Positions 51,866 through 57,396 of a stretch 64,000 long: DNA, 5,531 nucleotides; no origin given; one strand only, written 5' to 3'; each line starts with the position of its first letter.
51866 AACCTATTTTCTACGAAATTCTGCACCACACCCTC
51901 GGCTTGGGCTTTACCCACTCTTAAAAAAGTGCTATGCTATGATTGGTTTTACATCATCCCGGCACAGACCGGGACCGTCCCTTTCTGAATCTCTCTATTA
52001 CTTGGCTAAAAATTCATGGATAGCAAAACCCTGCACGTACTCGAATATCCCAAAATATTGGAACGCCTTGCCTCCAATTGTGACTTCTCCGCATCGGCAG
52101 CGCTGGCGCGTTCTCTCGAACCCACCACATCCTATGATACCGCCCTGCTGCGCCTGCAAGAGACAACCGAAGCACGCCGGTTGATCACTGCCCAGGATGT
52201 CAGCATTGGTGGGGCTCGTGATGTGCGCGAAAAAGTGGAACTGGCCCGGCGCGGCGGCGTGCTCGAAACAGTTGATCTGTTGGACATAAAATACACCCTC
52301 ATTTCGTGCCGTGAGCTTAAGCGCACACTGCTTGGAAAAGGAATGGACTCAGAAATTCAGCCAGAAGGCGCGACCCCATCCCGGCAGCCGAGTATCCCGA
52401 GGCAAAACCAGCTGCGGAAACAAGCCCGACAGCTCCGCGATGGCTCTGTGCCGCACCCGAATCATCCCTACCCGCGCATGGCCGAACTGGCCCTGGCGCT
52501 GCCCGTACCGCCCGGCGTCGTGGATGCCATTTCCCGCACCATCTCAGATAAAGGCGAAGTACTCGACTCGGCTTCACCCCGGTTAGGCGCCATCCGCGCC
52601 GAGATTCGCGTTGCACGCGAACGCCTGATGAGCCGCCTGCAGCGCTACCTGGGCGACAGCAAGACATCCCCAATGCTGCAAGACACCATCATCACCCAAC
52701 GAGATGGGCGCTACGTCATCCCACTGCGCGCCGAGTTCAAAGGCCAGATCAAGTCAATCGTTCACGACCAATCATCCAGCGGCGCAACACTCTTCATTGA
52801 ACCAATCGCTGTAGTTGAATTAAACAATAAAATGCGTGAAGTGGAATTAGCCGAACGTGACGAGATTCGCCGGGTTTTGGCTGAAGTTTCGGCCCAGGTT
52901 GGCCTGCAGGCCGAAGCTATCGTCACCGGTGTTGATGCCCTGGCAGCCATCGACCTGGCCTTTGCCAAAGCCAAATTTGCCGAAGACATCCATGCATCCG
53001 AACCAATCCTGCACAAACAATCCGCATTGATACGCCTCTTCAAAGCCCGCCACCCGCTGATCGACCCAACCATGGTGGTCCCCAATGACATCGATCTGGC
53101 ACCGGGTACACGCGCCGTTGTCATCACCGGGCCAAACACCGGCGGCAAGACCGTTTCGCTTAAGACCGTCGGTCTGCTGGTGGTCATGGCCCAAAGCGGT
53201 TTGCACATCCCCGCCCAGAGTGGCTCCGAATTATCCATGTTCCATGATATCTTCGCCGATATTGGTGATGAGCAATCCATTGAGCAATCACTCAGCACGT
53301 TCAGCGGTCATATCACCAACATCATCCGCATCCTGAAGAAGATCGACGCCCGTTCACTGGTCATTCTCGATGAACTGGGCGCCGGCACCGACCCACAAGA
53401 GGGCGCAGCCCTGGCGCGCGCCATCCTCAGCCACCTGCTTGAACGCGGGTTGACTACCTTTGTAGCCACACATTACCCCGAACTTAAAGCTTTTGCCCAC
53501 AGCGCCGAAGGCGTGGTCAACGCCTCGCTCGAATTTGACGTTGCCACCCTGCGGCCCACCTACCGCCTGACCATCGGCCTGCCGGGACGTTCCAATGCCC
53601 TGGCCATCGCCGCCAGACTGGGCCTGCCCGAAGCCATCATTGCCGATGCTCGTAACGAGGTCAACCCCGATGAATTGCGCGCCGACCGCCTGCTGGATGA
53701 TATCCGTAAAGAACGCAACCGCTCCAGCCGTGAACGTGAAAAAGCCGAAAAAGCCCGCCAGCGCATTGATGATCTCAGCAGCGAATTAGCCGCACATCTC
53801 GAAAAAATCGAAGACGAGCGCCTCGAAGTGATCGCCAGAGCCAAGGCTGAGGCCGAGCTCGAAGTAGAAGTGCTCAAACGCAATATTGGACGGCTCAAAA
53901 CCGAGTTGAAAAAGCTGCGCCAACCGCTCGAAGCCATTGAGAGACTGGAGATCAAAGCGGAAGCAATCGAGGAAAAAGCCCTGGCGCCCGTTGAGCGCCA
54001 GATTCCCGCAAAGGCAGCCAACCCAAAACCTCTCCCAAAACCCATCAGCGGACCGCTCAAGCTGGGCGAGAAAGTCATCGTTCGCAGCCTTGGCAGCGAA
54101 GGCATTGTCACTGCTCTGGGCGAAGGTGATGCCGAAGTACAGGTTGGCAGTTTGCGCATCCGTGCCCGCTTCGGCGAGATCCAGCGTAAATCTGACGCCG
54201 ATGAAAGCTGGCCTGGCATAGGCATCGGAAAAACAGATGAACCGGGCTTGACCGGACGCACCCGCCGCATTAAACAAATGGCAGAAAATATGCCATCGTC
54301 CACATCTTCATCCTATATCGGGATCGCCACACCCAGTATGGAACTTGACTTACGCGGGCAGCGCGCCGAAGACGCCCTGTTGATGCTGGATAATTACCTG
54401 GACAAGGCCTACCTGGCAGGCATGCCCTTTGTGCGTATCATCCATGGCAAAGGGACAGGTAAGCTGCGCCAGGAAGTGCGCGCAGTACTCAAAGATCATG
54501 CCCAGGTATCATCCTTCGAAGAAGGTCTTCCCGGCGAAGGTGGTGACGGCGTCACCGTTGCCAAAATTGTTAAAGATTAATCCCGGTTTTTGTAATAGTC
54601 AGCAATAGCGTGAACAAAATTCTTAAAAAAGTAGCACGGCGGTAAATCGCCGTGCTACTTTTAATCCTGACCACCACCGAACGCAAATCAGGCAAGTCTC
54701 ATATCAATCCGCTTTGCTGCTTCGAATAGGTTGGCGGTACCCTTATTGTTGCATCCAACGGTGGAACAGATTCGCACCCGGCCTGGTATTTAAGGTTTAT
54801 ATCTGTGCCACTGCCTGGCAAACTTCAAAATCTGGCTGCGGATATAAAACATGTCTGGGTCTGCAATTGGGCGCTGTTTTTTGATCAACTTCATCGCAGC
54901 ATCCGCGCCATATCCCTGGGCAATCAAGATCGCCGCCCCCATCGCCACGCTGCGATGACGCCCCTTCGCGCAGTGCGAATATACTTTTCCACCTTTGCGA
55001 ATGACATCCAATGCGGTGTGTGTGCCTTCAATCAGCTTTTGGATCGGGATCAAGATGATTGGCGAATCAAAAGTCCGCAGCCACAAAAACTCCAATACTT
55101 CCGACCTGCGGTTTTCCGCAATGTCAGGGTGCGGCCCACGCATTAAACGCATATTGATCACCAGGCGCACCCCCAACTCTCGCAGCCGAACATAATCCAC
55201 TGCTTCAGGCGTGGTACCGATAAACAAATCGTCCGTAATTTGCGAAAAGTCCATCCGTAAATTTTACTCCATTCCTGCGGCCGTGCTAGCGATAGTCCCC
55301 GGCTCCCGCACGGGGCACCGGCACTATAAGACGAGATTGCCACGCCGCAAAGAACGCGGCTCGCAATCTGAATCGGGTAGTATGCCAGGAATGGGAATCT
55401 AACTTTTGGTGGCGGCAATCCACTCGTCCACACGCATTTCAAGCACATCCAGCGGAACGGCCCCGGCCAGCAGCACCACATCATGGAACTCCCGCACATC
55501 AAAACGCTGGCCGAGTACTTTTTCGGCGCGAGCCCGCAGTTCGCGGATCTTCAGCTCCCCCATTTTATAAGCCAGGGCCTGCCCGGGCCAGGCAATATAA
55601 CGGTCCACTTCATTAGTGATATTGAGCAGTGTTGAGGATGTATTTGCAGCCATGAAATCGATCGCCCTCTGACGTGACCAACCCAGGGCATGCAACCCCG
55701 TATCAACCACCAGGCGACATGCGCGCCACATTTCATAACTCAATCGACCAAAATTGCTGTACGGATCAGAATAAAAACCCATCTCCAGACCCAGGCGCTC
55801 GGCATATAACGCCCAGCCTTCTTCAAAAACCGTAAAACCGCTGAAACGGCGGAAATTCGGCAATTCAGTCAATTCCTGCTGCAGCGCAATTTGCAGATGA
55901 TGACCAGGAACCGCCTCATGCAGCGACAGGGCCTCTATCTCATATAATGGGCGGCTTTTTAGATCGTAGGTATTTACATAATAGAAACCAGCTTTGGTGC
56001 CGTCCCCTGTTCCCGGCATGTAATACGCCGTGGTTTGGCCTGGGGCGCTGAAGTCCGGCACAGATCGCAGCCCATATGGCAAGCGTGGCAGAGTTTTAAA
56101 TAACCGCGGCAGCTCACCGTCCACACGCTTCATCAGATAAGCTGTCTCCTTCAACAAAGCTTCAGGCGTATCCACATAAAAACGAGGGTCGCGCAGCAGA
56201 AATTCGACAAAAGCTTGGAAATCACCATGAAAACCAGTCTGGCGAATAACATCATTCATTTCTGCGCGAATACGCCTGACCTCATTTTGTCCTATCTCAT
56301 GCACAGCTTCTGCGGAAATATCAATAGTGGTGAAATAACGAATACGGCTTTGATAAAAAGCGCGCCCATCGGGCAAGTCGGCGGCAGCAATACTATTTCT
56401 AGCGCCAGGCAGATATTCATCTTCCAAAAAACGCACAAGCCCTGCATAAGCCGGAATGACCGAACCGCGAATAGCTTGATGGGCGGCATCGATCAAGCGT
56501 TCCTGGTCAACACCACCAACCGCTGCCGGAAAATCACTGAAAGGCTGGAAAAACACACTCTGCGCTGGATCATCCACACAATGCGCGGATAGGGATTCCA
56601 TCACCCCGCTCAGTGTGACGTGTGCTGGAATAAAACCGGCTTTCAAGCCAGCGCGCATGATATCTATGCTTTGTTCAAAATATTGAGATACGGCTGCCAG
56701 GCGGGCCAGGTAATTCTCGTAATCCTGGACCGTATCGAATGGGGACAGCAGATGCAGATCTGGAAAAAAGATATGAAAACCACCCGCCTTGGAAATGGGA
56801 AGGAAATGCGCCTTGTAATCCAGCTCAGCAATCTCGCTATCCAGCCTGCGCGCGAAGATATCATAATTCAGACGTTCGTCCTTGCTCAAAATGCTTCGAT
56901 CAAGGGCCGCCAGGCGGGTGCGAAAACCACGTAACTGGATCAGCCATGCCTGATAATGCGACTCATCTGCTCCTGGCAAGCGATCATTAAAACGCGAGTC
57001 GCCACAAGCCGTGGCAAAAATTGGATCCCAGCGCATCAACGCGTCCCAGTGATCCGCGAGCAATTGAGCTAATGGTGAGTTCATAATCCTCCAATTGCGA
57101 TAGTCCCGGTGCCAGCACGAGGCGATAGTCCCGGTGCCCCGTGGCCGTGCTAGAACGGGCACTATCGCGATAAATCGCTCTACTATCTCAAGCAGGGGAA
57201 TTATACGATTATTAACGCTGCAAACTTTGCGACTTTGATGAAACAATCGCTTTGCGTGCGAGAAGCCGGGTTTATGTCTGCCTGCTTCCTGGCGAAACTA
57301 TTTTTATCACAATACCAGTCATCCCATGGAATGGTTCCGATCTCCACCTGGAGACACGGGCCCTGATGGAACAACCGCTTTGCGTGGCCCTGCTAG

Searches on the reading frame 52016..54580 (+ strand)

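Call 90: search_protein_families(library=pfam, proteins=[window:52016-54580:+], max_evalue=0.00001)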
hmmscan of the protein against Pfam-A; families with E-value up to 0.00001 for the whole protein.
window:52016-54580:+ (854 aa): 3 families
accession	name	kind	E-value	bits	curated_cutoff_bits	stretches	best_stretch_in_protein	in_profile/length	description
PF00488.27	MutS_V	-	2.7e-38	132.3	30.2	1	368-549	1-184/188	MutS domain V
PF01713.27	Smr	-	1.4e-24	86.5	25.7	1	777-850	1-75/77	Smr domain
PF20297.4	MSSS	-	1e-07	31.9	26.8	1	684-718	2-38/42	MutS2 and Smr-associated SH3 domain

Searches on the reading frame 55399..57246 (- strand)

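Call 90: search_protein_families(library=pfam, proteins=[window:55399-57246:-], max_evalue=0.00001)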
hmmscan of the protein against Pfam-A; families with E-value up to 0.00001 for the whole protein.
window:55399-57246:- (615 aa): 1 family
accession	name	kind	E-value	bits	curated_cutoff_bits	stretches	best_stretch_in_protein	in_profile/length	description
PF05960.17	DUF885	-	1.9e-176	589.3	32.4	1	75-606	1-532/532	Bacterial protein of unknown function (DUF885)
